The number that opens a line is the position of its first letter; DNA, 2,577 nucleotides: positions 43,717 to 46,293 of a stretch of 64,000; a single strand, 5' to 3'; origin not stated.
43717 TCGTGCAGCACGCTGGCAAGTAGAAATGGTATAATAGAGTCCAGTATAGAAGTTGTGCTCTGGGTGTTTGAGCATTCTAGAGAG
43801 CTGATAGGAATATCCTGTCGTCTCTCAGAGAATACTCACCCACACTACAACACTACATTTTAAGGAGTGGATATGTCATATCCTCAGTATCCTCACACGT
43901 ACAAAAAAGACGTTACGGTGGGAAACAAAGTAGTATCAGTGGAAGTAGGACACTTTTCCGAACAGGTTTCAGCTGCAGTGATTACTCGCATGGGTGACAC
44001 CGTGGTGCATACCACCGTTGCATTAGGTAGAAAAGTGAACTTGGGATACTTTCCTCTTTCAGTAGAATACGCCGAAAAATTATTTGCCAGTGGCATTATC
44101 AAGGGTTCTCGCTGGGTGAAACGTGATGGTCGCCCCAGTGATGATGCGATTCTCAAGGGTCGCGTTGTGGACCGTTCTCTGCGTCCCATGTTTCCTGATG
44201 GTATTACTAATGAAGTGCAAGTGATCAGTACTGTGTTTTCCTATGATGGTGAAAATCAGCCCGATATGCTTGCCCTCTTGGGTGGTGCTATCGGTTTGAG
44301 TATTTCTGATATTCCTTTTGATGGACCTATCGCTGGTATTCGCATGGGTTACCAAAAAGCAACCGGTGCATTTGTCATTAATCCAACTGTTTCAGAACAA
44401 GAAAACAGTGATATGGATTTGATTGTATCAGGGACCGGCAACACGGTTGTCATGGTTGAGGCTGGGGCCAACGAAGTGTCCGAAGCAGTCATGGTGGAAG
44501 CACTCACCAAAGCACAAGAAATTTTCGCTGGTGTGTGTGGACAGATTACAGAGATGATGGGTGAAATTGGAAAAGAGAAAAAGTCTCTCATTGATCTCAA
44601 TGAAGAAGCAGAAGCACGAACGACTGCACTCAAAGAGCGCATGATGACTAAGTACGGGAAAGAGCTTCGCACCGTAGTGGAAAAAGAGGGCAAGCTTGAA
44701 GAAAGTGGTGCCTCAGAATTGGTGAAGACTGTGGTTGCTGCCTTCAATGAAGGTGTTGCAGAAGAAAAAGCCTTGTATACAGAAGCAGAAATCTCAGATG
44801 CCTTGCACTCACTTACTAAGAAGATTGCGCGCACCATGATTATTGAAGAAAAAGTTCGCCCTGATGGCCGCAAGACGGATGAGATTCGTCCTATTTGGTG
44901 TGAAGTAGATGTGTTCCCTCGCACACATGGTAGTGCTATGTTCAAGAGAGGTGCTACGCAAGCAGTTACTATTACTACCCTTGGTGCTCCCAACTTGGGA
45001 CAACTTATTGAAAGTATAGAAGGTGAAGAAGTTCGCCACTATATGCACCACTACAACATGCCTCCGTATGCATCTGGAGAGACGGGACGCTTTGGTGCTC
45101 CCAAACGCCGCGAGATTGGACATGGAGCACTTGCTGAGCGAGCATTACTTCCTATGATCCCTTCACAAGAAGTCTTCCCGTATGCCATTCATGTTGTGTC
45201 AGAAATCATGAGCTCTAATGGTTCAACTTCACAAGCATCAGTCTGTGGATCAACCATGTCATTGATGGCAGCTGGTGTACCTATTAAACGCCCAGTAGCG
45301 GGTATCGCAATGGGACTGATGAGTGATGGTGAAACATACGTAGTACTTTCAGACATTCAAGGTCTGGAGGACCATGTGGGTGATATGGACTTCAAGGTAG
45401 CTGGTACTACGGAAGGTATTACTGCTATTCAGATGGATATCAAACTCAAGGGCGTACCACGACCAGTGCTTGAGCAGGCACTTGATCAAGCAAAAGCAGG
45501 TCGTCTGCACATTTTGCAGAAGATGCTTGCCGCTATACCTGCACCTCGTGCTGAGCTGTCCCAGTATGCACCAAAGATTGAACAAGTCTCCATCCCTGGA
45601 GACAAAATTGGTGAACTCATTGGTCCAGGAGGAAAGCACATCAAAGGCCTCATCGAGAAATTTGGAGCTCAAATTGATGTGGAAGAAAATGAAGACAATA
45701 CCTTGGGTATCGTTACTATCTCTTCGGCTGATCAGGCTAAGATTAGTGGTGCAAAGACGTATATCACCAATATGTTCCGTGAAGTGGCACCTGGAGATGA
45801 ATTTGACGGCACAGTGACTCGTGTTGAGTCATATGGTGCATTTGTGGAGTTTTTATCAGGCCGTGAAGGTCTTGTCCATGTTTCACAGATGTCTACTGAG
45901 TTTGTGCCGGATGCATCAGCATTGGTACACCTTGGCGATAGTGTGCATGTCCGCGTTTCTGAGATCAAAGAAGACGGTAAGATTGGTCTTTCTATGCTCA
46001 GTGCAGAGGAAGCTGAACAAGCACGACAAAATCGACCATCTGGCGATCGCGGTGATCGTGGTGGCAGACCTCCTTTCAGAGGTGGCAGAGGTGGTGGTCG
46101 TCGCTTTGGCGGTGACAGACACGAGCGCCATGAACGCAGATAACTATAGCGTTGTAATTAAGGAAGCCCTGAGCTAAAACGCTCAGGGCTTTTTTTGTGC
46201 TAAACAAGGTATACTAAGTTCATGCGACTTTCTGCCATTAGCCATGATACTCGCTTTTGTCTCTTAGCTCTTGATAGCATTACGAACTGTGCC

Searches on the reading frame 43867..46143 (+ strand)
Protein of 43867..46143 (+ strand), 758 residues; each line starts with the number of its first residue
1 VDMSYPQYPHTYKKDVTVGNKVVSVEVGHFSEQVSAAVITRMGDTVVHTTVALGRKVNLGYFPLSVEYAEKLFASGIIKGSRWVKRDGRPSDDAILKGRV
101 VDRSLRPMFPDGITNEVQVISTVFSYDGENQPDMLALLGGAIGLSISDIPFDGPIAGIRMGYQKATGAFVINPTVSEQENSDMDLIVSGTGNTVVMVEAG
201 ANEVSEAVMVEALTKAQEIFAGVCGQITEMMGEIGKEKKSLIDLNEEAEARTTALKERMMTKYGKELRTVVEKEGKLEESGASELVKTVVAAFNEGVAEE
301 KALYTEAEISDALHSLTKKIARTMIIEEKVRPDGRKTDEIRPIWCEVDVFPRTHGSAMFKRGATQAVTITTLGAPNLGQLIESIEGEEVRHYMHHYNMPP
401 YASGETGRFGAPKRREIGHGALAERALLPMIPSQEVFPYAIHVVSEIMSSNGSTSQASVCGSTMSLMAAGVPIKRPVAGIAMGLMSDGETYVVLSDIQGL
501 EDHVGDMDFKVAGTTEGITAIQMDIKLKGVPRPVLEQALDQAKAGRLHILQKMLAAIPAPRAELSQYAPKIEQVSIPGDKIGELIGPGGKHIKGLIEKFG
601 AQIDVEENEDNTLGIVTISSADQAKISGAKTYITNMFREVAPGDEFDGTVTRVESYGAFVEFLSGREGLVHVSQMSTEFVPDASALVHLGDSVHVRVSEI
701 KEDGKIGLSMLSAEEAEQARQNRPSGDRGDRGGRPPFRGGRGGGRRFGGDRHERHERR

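Call 27: search_protein_families(library=pfam, proteins=[window:43867-46143:+], max_evalue=0.00001)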
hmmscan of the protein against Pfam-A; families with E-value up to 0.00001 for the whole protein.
window:43867-46143:+ (758 aa): 5 families
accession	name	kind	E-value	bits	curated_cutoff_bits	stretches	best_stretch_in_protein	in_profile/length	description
PF01138.27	RNase_PH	-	9.9e-45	152.6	25.5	2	339-472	1-130/130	3' exoribonuclease family, domain 1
PF03725.20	RNase_PH_C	-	9.3e-19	67.6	20.8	1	153-218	1-66/67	3' exoribonuclease family, domain 2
PF00575.29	S1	-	1.7e-15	57.6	22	1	640-710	2-73/74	S1 RNA binding domain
PF00013.35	KH_1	-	1.5e-11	44.3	21.5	1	572-634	2-65/66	KH domain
PF03726.19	PNPase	-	6.5e-10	39.8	24.6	1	255-336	2-81/81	Polyribonucleotide nucleotidyltransferase, RNA binding domain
